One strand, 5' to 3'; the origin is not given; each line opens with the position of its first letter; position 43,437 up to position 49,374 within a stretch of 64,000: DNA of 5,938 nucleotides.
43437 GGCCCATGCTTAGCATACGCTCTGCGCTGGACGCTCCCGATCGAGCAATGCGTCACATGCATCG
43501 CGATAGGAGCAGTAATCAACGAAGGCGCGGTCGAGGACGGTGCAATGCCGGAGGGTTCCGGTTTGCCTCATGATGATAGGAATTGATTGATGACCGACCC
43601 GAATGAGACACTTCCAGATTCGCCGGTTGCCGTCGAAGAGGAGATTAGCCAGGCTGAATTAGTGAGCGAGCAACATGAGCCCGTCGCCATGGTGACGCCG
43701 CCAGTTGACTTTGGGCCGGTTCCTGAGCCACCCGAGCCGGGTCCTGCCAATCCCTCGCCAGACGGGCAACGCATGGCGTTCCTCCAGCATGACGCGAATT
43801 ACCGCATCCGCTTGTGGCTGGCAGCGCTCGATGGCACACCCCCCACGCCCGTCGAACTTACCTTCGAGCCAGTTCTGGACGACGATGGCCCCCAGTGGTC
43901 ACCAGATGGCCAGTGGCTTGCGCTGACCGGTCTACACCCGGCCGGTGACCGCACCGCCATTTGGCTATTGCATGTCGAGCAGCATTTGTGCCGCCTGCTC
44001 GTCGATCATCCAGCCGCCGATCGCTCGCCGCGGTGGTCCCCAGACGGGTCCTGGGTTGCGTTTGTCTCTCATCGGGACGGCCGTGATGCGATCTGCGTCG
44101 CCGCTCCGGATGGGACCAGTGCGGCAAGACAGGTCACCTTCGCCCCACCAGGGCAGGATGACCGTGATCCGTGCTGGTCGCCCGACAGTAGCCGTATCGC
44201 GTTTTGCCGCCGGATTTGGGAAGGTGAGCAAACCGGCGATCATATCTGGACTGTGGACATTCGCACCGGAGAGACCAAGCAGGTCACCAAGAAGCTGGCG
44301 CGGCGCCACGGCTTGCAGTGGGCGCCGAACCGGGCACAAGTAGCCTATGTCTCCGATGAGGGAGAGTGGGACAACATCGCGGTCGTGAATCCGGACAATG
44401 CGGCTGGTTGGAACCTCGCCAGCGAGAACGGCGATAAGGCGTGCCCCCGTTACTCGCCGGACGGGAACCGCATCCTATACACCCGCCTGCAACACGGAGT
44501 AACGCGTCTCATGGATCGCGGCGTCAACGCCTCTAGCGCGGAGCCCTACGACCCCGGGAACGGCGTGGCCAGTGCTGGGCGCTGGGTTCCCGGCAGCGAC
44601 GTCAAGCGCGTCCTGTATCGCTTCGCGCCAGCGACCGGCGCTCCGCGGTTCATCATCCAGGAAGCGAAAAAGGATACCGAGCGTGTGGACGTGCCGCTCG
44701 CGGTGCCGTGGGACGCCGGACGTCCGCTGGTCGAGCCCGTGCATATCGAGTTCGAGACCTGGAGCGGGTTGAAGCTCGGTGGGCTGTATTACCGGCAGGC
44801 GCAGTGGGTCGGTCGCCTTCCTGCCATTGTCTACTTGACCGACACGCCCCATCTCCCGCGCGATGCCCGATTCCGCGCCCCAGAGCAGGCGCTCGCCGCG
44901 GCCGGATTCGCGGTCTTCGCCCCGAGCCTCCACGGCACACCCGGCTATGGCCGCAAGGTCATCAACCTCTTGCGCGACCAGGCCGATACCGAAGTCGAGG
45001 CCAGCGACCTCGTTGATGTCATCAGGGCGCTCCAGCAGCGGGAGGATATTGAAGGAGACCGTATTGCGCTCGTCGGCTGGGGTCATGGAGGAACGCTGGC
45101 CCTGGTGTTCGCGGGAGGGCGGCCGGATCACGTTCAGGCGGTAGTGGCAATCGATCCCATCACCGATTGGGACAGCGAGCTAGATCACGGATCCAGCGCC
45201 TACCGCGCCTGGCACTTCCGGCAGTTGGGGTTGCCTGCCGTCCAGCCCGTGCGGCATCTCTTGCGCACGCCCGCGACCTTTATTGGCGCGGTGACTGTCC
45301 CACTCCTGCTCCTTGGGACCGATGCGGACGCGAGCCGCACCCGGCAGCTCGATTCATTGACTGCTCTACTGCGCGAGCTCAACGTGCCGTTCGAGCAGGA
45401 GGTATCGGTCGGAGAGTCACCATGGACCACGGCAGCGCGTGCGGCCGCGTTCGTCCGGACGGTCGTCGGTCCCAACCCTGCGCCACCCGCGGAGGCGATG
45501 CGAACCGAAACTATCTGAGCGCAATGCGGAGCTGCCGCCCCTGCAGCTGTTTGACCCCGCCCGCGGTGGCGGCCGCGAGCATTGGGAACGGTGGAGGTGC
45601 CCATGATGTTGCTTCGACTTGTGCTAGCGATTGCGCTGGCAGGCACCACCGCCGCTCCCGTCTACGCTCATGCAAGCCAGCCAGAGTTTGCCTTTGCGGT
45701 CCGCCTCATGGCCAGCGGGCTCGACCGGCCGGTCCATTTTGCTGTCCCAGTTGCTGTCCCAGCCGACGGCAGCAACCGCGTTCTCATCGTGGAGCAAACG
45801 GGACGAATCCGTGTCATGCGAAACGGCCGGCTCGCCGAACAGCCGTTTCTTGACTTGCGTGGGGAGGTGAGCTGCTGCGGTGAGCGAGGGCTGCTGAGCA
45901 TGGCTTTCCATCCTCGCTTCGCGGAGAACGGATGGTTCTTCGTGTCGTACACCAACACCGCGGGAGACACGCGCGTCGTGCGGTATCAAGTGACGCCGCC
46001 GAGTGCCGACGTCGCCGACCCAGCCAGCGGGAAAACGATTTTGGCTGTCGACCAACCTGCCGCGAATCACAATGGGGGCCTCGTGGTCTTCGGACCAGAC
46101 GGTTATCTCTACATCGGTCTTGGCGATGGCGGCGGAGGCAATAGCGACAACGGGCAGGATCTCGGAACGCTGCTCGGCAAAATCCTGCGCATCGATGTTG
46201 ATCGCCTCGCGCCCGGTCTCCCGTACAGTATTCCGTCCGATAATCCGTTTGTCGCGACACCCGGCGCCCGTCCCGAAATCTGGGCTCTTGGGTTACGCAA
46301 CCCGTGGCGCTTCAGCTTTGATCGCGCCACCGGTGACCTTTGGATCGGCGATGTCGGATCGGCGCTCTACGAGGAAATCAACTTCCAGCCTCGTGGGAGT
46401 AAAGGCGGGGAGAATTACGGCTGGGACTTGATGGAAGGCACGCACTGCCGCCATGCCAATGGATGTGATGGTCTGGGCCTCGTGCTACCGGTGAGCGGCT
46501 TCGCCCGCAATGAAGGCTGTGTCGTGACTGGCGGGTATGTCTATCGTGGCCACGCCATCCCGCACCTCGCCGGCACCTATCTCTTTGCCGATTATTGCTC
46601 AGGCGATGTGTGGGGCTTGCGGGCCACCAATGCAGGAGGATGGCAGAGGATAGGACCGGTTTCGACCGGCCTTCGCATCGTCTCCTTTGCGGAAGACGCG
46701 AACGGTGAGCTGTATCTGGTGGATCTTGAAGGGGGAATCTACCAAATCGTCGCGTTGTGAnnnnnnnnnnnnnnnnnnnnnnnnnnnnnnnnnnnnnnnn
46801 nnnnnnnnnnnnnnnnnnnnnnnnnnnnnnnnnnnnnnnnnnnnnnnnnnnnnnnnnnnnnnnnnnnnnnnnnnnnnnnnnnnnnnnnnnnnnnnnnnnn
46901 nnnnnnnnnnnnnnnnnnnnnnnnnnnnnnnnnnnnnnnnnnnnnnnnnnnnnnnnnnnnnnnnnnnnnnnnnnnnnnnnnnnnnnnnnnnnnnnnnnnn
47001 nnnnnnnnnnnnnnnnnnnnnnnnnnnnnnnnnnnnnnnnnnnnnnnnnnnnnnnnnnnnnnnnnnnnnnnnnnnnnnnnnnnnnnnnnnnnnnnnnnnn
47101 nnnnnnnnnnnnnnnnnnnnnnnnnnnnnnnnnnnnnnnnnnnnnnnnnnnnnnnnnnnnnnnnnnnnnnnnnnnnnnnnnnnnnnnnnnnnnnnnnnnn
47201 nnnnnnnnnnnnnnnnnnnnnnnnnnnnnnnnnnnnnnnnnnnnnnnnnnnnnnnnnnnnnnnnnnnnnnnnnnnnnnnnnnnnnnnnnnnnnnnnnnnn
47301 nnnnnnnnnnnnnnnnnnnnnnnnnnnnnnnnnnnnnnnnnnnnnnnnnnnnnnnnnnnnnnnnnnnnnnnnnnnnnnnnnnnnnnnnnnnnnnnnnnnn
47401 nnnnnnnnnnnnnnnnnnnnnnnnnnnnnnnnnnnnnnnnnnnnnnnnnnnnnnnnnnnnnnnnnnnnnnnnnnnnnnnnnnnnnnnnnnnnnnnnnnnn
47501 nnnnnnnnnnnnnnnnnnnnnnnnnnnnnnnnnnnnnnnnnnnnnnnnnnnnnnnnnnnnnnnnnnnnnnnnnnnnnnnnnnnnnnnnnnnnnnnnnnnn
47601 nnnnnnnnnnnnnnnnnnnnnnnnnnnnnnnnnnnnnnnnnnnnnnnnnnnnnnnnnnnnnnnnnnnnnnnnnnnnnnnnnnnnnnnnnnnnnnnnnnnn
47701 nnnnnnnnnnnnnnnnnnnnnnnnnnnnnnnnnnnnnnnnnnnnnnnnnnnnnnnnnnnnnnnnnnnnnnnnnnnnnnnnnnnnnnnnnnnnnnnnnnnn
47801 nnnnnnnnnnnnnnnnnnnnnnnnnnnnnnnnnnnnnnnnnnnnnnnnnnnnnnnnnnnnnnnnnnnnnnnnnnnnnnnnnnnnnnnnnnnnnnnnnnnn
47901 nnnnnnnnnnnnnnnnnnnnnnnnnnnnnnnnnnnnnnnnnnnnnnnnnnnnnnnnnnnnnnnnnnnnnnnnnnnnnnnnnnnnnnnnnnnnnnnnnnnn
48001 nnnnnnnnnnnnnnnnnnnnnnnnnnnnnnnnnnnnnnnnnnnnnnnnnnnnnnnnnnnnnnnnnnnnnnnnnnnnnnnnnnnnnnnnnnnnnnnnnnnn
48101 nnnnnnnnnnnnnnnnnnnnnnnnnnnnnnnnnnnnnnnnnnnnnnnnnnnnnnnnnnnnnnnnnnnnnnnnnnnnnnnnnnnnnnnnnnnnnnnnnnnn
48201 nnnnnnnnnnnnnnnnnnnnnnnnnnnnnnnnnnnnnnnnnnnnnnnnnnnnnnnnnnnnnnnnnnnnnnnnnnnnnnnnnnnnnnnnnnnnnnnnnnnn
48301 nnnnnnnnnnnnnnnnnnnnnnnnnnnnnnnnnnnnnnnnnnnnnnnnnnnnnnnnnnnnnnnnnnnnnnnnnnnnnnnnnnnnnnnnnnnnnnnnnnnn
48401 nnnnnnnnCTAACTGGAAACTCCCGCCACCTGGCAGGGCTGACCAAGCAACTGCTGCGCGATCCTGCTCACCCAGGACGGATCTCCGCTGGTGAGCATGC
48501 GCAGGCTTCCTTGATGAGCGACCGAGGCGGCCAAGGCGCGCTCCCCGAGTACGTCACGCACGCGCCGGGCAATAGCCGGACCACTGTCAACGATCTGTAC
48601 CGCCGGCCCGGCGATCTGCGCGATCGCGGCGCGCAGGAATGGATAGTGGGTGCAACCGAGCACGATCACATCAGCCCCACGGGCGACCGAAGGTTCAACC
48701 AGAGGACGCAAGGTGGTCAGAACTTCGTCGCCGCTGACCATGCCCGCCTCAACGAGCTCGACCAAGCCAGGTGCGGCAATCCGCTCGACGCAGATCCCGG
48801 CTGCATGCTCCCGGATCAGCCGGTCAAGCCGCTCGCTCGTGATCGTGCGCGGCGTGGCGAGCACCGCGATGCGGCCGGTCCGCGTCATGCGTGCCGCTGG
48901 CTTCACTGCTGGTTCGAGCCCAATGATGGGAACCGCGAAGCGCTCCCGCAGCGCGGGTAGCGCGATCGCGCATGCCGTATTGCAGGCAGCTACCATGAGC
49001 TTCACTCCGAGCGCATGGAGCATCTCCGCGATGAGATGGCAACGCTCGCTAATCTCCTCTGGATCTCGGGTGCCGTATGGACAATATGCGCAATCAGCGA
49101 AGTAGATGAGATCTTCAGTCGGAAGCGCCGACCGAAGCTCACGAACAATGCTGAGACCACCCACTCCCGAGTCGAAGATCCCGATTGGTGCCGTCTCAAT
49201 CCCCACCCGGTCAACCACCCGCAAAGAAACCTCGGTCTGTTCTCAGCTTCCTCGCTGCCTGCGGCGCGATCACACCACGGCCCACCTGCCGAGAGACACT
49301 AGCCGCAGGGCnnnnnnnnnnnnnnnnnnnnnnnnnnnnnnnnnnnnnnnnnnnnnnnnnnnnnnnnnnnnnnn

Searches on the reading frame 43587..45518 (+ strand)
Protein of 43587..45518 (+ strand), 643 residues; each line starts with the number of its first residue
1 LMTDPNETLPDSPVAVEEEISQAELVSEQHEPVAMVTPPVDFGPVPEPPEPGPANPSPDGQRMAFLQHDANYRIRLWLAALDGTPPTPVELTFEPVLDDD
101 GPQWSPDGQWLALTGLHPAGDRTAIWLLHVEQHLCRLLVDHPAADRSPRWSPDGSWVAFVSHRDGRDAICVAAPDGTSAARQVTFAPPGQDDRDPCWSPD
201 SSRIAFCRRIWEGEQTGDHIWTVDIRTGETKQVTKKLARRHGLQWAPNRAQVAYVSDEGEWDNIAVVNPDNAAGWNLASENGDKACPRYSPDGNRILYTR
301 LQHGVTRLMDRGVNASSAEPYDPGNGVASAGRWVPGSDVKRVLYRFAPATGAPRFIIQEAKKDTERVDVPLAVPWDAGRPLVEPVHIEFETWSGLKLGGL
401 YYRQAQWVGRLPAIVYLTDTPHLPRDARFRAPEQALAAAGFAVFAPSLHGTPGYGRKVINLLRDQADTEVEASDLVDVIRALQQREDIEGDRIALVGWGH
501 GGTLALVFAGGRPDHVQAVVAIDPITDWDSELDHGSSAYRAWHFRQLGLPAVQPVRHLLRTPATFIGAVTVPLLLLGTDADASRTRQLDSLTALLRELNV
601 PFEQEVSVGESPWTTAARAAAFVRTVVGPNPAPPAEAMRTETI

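Call 19: search_protein_families(library=pfam, proteins=[window:43587-45518:+], max_evalue=0.01)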
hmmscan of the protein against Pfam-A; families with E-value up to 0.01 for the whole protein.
window:43587-45518:+ (643 aa): 10 families
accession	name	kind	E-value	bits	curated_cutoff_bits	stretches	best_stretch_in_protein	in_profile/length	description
PF07676.18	PD40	-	3.2e-27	94.3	20.9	3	136-171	2-38/38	WD40-like Beta Propeller Repeat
PF00326.27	Peptidase_S9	-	4.3e-17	62.8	22.6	1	429-583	3-157/213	Prolyl oligopeptidase family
PF00561.26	Abhydrolase_1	-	1.1e-08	35.4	25.8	1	435-547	22-124/245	alpha/beta hydrolase fold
PF00930.27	DPPIV_N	-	3.6e-08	33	22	0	218-257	23-62/354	Dipeptidyl peptidase IV (DPP IV) N-terminal region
PF01738.24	DLH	-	2.4e-07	31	21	1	406-522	9-127/217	Dienelactone hydrolase family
PF02129.25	Peptidase_S15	-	0.00018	21.7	23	1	427-531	38-135/262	X-Pro dipeptidyl-peptidase (S15 family)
PF12146.15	Hydrolase_4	-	0.0002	21.2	27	1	433-541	24-125/239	Serine aminopeptidase, S33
PF25174.1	Beta-prop_THOC3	-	0.00091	18.7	305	0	104-294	10-184/272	THOC3 beta-propeller domain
PF21128.4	MCM4_WHD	-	0.002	18.6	24.4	1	457-488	31-62/75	MCM4, winged helix domain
PF05448.18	AXE1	-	0.0067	15.7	21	0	474-524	159-208/321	Acetyl xylan esterase (AXE1)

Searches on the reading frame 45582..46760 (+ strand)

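Call 20: search_protein_families(library=pfam, proteins=[window:45582-46760:+], max_evalue=0.01)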
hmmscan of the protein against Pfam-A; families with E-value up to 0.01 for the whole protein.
window:45582-46760:+ (392 aa): 1 family
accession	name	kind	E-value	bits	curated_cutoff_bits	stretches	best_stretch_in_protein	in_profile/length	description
PF07995.17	GSDH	-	1.6e-44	153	25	1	61-381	9-323/332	Glucose / Sorbosone dehydrogenase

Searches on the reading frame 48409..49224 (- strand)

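Call 49: search_protein_families(library=pfam, proteins=[window:48409-49224:-], max_evalue=0.001)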
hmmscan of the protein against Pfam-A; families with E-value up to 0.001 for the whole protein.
window:48409-49224:- (271 aa): 1 family
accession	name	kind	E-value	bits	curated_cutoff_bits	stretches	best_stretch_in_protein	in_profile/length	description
PF01177.27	Asp_Glu_race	-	3.4e-26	92.8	31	1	25-221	15-210/211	Asp/Glu/Hydantoin racemase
